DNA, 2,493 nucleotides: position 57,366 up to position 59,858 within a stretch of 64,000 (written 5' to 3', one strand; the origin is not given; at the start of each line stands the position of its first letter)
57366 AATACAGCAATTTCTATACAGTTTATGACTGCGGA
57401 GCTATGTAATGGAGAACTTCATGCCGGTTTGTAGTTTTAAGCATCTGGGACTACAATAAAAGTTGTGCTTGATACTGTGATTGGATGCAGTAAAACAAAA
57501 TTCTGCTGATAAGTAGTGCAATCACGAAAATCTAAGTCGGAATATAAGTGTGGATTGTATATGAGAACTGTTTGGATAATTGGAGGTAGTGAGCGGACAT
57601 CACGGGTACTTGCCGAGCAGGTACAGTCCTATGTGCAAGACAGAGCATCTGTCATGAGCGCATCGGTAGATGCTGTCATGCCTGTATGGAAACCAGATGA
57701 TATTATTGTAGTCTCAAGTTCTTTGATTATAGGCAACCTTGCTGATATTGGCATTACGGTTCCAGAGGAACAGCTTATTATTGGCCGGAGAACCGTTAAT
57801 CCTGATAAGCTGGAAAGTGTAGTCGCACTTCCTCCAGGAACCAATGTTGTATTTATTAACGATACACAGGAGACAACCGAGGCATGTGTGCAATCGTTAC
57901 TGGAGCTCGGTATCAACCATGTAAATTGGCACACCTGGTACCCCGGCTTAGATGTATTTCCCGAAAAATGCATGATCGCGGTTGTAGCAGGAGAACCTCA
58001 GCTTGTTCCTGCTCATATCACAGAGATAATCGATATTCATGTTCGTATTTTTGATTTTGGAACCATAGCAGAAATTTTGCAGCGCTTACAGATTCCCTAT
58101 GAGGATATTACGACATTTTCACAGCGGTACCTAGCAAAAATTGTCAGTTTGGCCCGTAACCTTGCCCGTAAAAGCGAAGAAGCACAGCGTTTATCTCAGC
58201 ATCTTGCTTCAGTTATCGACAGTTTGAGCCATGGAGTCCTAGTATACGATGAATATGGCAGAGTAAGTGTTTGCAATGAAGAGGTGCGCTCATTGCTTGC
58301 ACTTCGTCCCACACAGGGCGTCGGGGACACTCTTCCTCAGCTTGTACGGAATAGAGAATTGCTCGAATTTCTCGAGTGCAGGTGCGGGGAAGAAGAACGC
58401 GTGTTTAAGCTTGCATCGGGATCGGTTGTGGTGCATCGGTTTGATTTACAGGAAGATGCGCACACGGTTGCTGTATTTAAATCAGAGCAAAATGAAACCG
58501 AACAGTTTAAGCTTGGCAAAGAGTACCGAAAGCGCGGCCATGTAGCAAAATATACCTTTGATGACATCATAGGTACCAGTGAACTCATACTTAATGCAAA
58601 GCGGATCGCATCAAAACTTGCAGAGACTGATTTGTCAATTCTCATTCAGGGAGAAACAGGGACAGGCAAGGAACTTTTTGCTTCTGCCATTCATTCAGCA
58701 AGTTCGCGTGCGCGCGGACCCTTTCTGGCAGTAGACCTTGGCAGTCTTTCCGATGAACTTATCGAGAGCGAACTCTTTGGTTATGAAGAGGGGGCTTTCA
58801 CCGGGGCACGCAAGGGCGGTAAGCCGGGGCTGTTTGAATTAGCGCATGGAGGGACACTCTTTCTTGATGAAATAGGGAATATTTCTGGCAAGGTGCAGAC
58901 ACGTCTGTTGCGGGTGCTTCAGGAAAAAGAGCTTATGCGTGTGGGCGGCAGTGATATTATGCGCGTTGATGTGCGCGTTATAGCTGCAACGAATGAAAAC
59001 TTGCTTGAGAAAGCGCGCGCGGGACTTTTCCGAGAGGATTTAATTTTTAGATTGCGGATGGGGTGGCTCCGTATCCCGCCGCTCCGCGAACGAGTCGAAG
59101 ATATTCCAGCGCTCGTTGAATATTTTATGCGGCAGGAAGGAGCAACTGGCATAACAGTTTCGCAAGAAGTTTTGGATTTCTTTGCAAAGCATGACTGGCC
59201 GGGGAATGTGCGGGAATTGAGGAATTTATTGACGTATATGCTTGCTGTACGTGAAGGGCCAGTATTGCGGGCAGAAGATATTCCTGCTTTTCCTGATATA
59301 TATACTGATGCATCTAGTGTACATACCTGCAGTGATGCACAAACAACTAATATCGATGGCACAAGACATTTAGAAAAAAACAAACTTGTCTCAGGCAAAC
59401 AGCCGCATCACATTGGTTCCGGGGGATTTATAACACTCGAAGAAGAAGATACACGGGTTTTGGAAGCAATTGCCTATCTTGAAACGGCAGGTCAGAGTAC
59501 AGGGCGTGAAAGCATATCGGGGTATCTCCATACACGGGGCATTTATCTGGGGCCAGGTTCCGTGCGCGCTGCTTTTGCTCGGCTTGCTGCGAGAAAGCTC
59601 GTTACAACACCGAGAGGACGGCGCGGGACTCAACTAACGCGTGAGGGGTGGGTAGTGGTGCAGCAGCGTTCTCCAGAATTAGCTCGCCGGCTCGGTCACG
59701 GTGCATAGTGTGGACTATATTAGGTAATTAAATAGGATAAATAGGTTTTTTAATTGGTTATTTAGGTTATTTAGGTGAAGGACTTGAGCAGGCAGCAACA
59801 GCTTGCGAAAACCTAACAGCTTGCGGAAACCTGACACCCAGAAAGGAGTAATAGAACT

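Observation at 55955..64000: Sigma-54-controlled beta-aspartyl-peptide / cyanophycin-salvage locus: iadA, bEBP, cyanophycinase-family peptidase and peptide ABC importer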

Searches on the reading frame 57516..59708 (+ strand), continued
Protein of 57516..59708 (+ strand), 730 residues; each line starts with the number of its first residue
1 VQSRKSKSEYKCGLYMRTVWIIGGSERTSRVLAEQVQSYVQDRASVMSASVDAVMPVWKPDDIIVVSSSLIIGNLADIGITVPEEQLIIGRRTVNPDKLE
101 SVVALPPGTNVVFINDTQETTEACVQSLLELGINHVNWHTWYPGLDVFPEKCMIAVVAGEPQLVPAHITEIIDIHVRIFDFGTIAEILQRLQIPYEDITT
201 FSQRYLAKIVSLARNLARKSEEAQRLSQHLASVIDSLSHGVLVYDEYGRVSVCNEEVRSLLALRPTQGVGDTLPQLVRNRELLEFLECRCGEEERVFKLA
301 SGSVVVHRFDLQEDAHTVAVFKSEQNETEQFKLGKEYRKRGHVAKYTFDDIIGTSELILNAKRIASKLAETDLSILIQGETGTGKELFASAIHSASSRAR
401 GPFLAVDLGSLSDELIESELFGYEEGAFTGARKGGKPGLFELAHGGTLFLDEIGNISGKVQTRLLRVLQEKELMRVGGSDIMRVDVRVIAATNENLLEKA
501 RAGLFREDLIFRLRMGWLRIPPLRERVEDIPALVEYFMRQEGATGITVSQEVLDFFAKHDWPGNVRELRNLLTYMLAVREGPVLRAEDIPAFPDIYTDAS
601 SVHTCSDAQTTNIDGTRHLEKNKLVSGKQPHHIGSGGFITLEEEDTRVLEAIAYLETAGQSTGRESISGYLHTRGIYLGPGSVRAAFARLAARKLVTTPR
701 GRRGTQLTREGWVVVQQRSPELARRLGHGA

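Call 72: find_encoding_contigs(protein=P0214, flank=7000, max_places=1)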
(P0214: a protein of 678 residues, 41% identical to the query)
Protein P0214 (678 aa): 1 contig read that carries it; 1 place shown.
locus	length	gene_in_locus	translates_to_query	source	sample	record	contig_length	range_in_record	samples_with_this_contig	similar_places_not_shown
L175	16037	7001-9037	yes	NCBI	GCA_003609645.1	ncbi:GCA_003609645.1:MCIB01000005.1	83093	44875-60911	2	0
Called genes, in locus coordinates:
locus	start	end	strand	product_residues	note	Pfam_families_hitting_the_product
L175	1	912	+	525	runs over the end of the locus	PF00209:SNF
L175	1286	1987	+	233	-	-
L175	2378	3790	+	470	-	-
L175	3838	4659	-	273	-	PF01522:Polysacc_deac_1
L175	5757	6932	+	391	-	PF07969:Amidohydro_3, PF01979:Amidohydro_1, PF07969:Amidohydro_3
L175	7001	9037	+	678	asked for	PF00989:PAS (faint), PF00158:Sigma54_activat, PF14532:Sigma54_activ_2, PF07724:AAA_2, PF07728:AAA_5, PF00004:AAA (weak), PF25601:AAA_lid_14, PF08461:WHD_RNase_R (weak)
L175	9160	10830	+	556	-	PF03606:DcuC, PF02667:SCFA_trans (weak)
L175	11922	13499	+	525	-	PF00209:SNF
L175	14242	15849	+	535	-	PF03553:Na_H_antiporter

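Call 90: find_encoding_contigs(protein=P0203, flank=8000, max_places=1)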
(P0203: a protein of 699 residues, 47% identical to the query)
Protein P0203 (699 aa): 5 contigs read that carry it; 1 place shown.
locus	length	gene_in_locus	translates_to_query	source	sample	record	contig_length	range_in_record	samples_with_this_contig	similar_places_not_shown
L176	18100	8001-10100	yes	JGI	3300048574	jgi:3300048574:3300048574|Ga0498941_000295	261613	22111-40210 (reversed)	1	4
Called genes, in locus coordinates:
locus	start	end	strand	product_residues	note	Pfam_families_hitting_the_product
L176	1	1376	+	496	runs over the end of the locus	PF04616:Glyco_hydro_43, PF17851:GH43_C2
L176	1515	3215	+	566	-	PF13522:GATase_6, PF13537:GATase_7, PF12481:DUF3700, PF00733:Asn_synthase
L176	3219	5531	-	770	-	PF00532:Peripla_BP_1, PF13377:Peripla_BP_3, PF00990:GGDEF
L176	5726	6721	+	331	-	PF00188:CAP (weak)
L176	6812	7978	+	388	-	PF01979:Amidohydro_1, PF07969:Amidohydro_3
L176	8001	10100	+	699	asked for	PF00158:Sigma54_activat, PF01078:Mg_chelatase (faint), PF14532:Sigma54_activ_2, PF07728:AAA_5 (weak), PF25601:AAA_lid_14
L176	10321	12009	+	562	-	PF03606:DcuC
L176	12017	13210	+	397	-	PF02746:MR_MLE_N, PF13378:MR_MLE_C, PF26685:DUF8230_C (weak)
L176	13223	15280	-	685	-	PF00015:MCPsignal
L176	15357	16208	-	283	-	PF01262:AlaDh_PNT_C (weak), PF02737:3HCDH_N, PF03446:NAD_binding_2 (faint), PF00725:3HCDH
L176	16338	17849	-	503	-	PF00155:Aminotran_1_2 (faint), PF00464:SHMT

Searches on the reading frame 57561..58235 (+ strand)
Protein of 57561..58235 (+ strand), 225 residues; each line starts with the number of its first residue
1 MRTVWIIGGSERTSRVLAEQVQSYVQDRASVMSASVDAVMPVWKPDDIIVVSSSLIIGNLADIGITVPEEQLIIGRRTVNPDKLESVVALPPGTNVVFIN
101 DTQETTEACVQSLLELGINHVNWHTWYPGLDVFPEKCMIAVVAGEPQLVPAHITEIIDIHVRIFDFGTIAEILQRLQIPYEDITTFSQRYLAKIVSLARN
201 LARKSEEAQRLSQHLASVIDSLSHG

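Call 46: search_protein_families(library=pfam, max_evalue=10, proteins=[window:57561-58235:+])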
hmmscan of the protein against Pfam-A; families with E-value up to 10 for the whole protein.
seq(225 aa): 1 family
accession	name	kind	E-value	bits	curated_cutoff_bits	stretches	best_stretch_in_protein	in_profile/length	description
PF18119.6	RIG-I_C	-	0.14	12.5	23.2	1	171-222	35-84/141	RIG-I receptor C-terminal domain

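Call 52: predict_structure(alignment_id=A6)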
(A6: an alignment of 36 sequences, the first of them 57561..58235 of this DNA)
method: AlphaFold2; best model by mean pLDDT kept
length: 225 residues; sequences in the alignment: 36
mean_pLDDT: 83.9   pTM: 0.75
mean pLDDT of the five models: 83.9, 83.8, 81.1, 80.5, 80.1
residues with pLDDT >= 90: 78; 70-90: 106; 50-70: 38; < 50: 3
segments of 3 or more residues with pLDDT < 50: none
pLDDT, mean of each block of 10 residues (from residue 1): 91 92 89 85 88 88 86 90 85 92 90 86 91 86 91 91 88 86 67 69 67 61 54
secondary structure, 60 per line:
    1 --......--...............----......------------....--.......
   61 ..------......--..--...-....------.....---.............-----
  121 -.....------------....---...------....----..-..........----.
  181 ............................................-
elements in order: E3-8 H11-25 E30-35 E48-51 H54-62 E72-74 H85-88 E95-99 H103-115 E122-126 E139-142 E155-158 H166-175 H180-224

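Call 55: fold_search(model_id=the predicted structure, library=pdb)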
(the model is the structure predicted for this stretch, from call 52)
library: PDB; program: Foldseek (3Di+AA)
matches with E <= 10: 1260; with E <= 0.001: 0
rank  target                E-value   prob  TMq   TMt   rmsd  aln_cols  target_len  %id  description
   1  7qsg_B                2.7e-03  0.44  0.23  0.19  20.3       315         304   13  Methylmannose polysaccharide mannosyltransferase from M. hassiacum (released 2023-01-25)
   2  7col_A                9.3e-03  0.51  0.28  0.24  14.2       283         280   13  Crystal structure of 5-ketofructose reductase complexed with NADPH (released 2021-08-04)
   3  1nvt_A                9.9e-03  0.60  0.29  0.25  10.9       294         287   12  Crystal structure of Shikimate Dehydrogenase (AROE or MJ1084) in complex with NADP+ (released 2003-03-25)
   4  7apx_F                9.9e-03  0.51  0.23  0.16  20.4       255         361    8  yeast THO-Sub2 complex (released 2020-12-02)
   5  3l07_B                1.2e-02  0.72  0.32  0.27  10.0       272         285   10  Methylenetetrahydrofolate dehydrogenase/methenyltetrahydrofolate cyclohydrolase, putative bifunctional protein folD fr (released 2009-12-22)
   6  5hko                  1.3e-02  0.84  0.31  0.24   8.2       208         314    7  Crystal structure of ABC transporter Solute Binding Protein MSMEG_3598 from Mycobacterium smegmatis str. MC2 155, target (released 2016-02-03)
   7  3tpf_A                1.3e-02  0.44  0.28  0.23  14.7       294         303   10  Crystal structure of anabolic ornithine carbamoyltransferase from Campylobacter jejuni subsp. jejuni NCTC 11168 (released 2011-09-21)
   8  3pgj_B                1.4e-02  0.47  0.26  0.24   8.8       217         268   10  2.49 Angstrom resolution crystal structure of shikimate 5-dehydrogenase (aroE) from Vibrio cholerae O1 biovar eltor st (released 2010-11-24)
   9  3sef_B                1.7e-02  0.41  0.27  0.24  11.2       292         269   10  2.4 Angstrom resolution crystal structure of shikimate 5-dehydrogenase (aroE) from Vibrio cholerae O1 biovar eltor str (released 2011-07-27)
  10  6aca                  1.7e-02  0.21  0.19  0.06  19.5       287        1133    7  Crystal structure of Mycobacterium tuberculosis Mfd at 3.6 A resolution (released 2019-08-28)
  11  4c9b_A                2.1e-02  0.25  0.22  0.15  23.8       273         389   12  Crystal structure of eIF4AIII-CWC22 complex (released 2013-11-13)
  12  7ehn_A                2.2e-02  0.60  0.33  0.28  11.4       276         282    9  Human MTHFD2 in complex with compound 21 and 9 (released 2021-08-11)
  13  3tpf_E                2.2e-02  0.38  0.29  0.24  14.6       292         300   11  Crystal structure of anabolic ornithine carbamoyltransferase from Campylobacter jejuni subsp. jejuni NCTC 11168 (released 2011-09-21)
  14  9ita_A                2.5e-02  0.41  0.29  0.24  11.7       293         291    9  Human MTHFD2 in complex with compound 16d (released 2025-01-01)
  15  4ct5_A                2.5e-02  0.30  0.22  0.15  17.2       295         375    9  DDX6 (released 2014-05-07)
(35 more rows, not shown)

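Call 60: search_solved_structures(query=window:57561-58205:+, max_evalue=10)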
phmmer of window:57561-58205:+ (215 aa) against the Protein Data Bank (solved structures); distinct sequences matched with E-value up to 10: 6.
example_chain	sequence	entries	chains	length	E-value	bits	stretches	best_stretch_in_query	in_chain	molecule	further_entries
2az4_A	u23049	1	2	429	0.26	14.3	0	150-203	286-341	hypothetical protein EF2904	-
9lc0_A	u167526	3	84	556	0.61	13.1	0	151-185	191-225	60 kDa protein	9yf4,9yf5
1nl0_L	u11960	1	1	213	1.2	12.2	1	86-151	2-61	anti-factor IX antibody, 10C12, chain L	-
3d69_L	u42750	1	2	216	1.2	12.2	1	86-151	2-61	anti-factor IX antibody, 10C12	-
5cus_L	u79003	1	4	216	1.6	11.8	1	101-130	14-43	Fab LC region of KTN3379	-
6uup_A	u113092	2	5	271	2.5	11.1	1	83-130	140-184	Anti-CD33 conditional scFv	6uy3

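Call 79: search_solved_structures(query=A7, max_evalue=10)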
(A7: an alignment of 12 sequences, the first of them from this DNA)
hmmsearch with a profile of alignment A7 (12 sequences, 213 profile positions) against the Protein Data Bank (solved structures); distinct sequences matched with E-value up to 10: 1.
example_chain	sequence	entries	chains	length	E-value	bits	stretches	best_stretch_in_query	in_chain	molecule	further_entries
9r2b_B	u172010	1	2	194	4.6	10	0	15-63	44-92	de novo-designed alpha-helical barrel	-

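Call 80: search_protein_families(library=pfam, alignment_id=A7, max_evalue=1)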
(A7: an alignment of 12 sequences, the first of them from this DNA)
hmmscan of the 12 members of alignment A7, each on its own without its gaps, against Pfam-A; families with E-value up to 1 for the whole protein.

A. member 1, seq(212 aa): 0 families

B. families by the number of members that match (of 12 scanned): 5 families
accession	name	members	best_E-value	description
PF10878.14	DUF2672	1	0.011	Protein of unknown function (DUF2672)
PF14712.11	Snapin_Pallidin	1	0.033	Snapin/Pallidin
PF12031.14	BAF250_C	1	0.078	SWI/SNF-like complex subunit BAF250/Osa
PF04273.18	BLH_phosphatase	1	0.15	Beta-lactamase hydrolase-like protein, phosphatase-like domain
PF18045.7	ISP3_C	1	0.21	ISP3 C-terminal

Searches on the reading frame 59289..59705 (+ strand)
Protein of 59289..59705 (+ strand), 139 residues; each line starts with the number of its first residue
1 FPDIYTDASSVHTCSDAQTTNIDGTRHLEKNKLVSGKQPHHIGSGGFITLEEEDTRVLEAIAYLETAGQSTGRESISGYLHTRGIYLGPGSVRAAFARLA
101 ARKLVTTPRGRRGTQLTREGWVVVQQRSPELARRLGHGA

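Call 46: search_protein_families(library=pfam, max_evalue=10, proteins=[window:59289-59705:+])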
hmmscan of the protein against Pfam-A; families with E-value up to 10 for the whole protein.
seq(139 aa): 2 families
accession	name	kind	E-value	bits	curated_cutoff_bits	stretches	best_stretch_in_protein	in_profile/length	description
PF00392.27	GntR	-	0.02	15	27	1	90-111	39-60/64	Bacterial regulatory proteins, gntR family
PF22167.2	PH0730-like_N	-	0.041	14.5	30.2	1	67-120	12-58/60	PH0730-like, N-terminal domain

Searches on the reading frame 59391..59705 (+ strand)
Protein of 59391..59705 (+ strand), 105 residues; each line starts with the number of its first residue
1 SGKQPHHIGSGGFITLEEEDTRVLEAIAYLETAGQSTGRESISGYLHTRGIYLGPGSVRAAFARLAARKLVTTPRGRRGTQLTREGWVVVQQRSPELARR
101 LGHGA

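Call 85: predict_structure(alignment_id=A8)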
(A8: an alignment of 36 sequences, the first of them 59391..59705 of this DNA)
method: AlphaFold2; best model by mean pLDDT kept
length: 105 residues; sequences in the alignment: 36
mean_pLDDT: 86.1   pTM: 0.78
mean pLDDT of the five models: 86.1, 85.4, 84.8, 84.7, 84.7
residues with pLDDT >= 90: 71; 70-90: 19; 50-70: 9; < 50: 6
segments of 3 or more residues with pLDDT < 50: 8-11
pLDDT, mean of each block of 10 residues (from residue 1): 49 77 96 93 96 95 95 83 93 89 75
secondary structure, 60 per line:
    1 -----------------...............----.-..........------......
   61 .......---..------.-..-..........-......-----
elements in order: H18-32 H39-48 H55-67 H84-93 H95-100

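Call 87: fold_search(model_id=the predicted structure, library=pdb)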
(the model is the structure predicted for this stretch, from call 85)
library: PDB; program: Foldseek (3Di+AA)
matches with E <= 10: 1298; with E <= 0.001: 0
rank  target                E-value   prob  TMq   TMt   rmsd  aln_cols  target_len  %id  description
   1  1stz_B                6.2e-03  1.00  0.62  0.23   2.6        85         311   16  Crystal structure of a hypothetical protein at 2.2 A resolution (released 2004-08-24)
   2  1stz_A                1.0e-02  1.00  0.62  0.22   3.5        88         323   16  Crystal structure of a hypothetical protein at 2.2 A resolution (released 2004-08-24)
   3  8pvt_B                1.5e-02  1.00  0.63  0.49   1.2        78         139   23  Manganese-dependent transcriptional repressor DR2539 complexed with cadmium (SAD 7 keV) (released 2024-05-08)
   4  2qqa                  1.5e-02  1.00  0.57  0.29   7.0       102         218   20  Crystal Structure of DtxR(E9A C102D) Complexed with Nickel(II) (released 2007-10-30)
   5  8pvz_B                1.7e-02  1.00  0.61  0.46   6.4       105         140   18  Manganese-dependent transcriptional repressor DR2539 complexed with cadmium (released 2024-05-08)
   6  2tdx                  2.0e-02  1.00  0.56  0.44   2.9        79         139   22  DIPHTHERIA TOX REPRESSOR (C102D MUTANT) COMPLEXED WITH NICKEL (released 1998-10-14)
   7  6hk6_I                2.0e-02  1.00  0.59  0.23   3.1        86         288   20  Human RIOK2 bound to inhibitor (released 2018-10-24)
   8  6hk6_E                2.2e-02  1.00  0.59  0.23   3.1        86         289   20  Human RIOK2 bound to inhibitor (released 2018-10-24)
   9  1xma_B                2.2e-02  1.00  0.54  0.55   5.9        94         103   18  Structure of a transcriptional regulator from Clostridium thermocellum Cth-833 (released 2004-12-14)
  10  1fwz                  2.4e-02  1.00  0.56  0.29   6.9       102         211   19  GLU20ALA DTXR (released 2001-09-25)
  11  6hk6_F                2.5e-02  1.00  0.57  0.22   3.9        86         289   19  Human RIOK2 bound to inhibitor (released 2018-10-24)
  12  6hk6_H                2.7e-02  1.00  0.59  0.24   3.1        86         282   20  Human RIOK2 bound to inhibitor (released 2018-10-24)
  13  3ov8                  2.9e-02  1.00  0.63  0.71   3.7        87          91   17  Crystal structure of AF1382 from Archaeoglobus fulgidus, High resolution (released 2011-11-16)
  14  6fai_l                3.0e-02  1.00  0.62  0.24   3.5        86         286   22  Structure of a eukaryotic cytoplasmic pre-40S ribosomal subunit (released 2018-02-28)
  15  6pco_A                3.0e-02  1.00  0.57  0.44   4.7        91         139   25  Mechanism for regulation of DNA binding of Bordetella bronchiseptica BpsR by 6-hydroxynicotinic acid (released 2019-11-06)
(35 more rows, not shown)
